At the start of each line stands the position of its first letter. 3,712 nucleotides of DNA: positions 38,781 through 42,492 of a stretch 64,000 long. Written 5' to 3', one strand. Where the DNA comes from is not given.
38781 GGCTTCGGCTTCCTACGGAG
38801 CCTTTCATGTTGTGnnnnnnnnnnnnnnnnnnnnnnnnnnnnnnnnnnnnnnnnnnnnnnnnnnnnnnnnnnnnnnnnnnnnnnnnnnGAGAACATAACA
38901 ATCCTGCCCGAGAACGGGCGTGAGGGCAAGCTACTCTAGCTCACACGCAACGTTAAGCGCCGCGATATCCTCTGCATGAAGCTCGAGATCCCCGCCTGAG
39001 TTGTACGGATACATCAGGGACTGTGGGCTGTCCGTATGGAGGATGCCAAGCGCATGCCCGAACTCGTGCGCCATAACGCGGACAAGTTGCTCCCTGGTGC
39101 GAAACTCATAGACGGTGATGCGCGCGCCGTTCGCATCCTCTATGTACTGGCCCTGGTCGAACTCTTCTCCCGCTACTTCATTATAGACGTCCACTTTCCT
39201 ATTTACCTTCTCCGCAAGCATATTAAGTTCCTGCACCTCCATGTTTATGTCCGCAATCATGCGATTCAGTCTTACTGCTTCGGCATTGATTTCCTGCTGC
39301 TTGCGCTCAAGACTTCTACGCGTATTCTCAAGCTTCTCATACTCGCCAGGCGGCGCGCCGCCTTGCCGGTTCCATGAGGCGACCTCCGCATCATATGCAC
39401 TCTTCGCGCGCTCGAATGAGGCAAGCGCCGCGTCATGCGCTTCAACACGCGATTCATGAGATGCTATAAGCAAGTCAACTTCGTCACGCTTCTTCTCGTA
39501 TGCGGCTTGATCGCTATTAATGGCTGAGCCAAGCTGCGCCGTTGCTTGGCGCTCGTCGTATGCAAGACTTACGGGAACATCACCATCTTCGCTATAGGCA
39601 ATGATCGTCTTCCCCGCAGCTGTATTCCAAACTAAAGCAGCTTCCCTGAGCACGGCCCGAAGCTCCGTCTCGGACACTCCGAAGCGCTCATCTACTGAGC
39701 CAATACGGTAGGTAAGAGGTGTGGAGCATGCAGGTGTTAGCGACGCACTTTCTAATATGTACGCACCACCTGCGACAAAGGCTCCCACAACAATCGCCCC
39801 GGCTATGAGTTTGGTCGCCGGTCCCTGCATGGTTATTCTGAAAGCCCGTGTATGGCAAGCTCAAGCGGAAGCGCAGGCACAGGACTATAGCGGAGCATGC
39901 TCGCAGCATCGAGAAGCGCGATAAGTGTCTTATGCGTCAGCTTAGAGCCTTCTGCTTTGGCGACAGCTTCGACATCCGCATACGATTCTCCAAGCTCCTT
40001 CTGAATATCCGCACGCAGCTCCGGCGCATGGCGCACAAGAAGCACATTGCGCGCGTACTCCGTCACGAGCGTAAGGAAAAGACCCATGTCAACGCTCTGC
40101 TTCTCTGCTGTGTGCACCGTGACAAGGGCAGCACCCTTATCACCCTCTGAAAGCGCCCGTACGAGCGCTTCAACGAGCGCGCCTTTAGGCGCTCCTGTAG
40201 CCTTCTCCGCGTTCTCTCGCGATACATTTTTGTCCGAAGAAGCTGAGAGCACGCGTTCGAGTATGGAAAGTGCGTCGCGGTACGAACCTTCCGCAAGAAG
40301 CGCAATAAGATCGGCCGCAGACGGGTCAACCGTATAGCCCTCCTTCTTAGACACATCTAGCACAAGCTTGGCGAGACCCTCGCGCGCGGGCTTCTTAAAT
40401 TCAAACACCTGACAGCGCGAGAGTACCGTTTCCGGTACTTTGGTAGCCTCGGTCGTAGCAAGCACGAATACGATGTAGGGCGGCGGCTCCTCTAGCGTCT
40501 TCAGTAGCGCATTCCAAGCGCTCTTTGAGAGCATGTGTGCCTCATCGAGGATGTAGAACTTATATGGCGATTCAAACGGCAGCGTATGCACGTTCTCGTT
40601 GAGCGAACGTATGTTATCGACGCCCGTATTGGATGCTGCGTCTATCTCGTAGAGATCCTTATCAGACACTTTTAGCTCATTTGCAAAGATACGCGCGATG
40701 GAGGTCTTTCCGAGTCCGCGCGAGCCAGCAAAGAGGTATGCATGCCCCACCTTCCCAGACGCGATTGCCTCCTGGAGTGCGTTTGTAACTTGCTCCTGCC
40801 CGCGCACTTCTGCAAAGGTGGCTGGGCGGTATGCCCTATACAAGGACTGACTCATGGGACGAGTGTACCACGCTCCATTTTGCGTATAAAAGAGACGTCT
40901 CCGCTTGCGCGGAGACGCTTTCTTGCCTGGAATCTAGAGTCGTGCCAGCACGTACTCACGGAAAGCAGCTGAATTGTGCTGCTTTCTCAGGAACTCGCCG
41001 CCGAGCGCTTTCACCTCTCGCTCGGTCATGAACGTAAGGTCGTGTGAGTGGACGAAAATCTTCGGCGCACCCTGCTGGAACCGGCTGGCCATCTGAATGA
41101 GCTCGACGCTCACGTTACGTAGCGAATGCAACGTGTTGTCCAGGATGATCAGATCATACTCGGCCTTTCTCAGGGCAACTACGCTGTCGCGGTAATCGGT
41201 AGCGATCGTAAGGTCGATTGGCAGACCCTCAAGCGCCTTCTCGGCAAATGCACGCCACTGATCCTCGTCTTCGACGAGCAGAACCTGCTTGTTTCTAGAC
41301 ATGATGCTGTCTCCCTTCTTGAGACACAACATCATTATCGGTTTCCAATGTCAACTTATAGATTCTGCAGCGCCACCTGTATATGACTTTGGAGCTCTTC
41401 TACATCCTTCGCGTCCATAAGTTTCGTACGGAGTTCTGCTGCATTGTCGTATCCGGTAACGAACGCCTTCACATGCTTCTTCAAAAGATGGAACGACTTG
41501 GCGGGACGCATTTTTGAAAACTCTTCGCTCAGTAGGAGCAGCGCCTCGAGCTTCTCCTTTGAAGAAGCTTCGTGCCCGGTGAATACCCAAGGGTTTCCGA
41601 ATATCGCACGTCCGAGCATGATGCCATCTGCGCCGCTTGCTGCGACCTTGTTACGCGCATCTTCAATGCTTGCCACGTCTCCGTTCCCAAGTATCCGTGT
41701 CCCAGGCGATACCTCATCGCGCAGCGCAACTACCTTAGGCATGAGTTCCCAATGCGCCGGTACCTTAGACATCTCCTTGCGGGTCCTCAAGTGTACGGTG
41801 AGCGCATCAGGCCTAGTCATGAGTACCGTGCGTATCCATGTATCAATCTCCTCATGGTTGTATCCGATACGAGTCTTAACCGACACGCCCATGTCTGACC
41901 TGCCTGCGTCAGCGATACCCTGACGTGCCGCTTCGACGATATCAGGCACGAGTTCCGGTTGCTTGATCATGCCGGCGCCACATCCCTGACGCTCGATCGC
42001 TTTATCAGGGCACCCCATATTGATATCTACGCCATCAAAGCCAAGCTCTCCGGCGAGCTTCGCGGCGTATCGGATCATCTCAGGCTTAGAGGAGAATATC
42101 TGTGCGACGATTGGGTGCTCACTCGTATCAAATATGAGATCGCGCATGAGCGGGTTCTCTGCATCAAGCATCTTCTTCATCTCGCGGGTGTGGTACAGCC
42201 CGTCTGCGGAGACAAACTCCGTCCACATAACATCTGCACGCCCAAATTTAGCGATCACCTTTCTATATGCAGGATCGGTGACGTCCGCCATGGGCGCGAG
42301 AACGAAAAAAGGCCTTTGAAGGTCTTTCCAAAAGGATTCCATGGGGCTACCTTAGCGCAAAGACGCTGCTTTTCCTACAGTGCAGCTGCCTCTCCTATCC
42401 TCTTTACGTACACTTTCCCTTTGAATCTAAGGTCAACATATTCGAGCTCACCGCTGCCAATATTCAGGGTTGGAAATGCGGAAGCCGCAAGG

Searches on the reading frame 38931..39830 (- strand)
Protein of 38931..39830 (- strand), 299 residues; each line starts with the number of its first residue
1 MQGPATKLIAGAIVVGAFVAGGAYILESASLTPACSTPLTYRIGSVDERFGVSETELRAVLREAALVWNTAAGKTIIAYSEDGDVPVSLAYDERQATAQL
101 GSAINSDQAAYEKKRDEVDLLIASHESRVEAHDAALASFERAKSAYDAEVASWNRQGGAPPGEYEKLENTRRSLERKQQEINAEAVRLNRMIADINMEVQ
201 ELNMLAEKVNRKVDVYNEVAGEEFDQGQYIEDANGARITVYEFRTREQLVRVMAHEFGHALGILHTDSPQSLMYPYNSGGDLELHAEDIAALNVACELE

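Call 21: search_protein_families(library=pfam, proteins=[window:38931-39830:-], max_evalue=0.0001)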
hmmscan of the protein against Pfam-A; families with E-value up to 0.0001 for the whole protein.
window:38931-39830:- (299 aa): 1 family
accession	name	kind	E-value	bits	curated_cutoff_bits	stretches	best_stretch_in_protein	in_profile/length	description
PF00413.30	Peptidase_M10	-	8.9e-12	45.6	24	1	159-292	102-154/159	Matrixin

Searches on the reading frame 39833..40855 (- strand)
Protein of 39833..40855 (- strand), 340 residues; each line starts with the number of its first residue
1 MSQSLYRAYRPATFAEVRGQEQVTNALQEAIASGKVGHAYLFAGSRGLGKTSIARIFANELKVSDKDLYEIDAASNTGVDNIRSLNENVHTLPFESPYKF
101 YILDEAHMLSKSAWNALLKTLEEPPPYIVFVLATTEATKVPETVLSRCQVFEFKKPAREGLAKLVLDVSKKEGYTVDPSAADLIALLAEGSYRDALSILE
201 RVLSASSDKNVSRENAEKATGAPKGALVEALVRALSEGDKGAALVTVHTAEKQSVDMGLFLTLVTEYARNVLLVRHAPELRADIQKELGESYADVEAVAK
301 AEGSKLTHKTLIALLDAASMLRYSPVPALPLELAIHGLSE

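Call 21: search_protein_families(library=pfam, proteins=[window:39833-40855:-], max_evalue=0.0001)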
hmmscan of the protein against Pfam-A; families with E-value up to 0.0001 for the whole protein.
window:39833-40855:- (340 aa): 7 families
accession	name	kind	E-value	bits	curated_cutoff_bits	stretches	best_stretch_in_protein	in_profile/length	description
PF13177.12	DNA_pol3_delta2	-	1.8e-34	119.5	27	2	74-155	78-159/161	DNA polymerase III, delta subunit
PF00004.35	AAA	-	5.3e-11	43.5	21.2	1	41-152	2-127/131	ATPase family associated with various cellular activities (AAA)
PF05496.18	RuvB_N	-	1.1e-07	32.3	27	1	10-123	2-110/159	Holliday junction DNA helicase RuvB P-loop domain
PF22608.2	DNAX_ATPase_lid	-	5.3e-07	29.8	27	1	168-201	9-42/49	DNA polymerase III clamp loader subunit, ATPase lid domain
PF01078.27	Mg_chelatase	-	6.9e-06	26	20.3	1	14-99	2-83/207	Magnesium chelatase, subunit ChlI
PF13173.12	AAA_14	-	6e-05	23.5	27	0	39-136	4-99/129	AAA domain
PF13401.12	AAA_22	-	8.4e-05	23.3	27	0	42-83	10-51/130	AAA domain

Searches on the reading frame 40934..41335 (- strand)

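Call 65: search_protein_families(library=pfam, proteins=[window:40934-41335:-], max_evalue=0.001)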
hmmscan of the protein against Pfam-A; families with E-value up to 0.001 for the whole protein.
window:40934-41335:- (133 aa): 1 family
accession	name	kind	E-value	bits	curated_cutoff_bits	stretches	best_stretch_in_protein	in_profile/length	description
PF00072.30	Response_reg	-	1.4e-06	28.9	30.2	1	18-127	1-108/111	Response regulator receiver domain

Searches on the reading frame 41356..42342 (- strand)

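Call 21: search_protein_families(library=pfam, proteins=[window:41356-42342:-], max_evalue=0.0001)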
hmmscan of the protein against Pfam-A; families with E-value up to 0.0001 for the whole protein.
window:41356-42342:- (328 aa): 1 family
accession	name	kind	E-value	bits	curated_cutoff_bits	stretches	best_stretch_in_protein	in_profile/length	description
PF01207.24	Dus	-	6.6e-54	183.5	20.4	1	15-315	2-296/311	Dihydrouridine synthase (Dus)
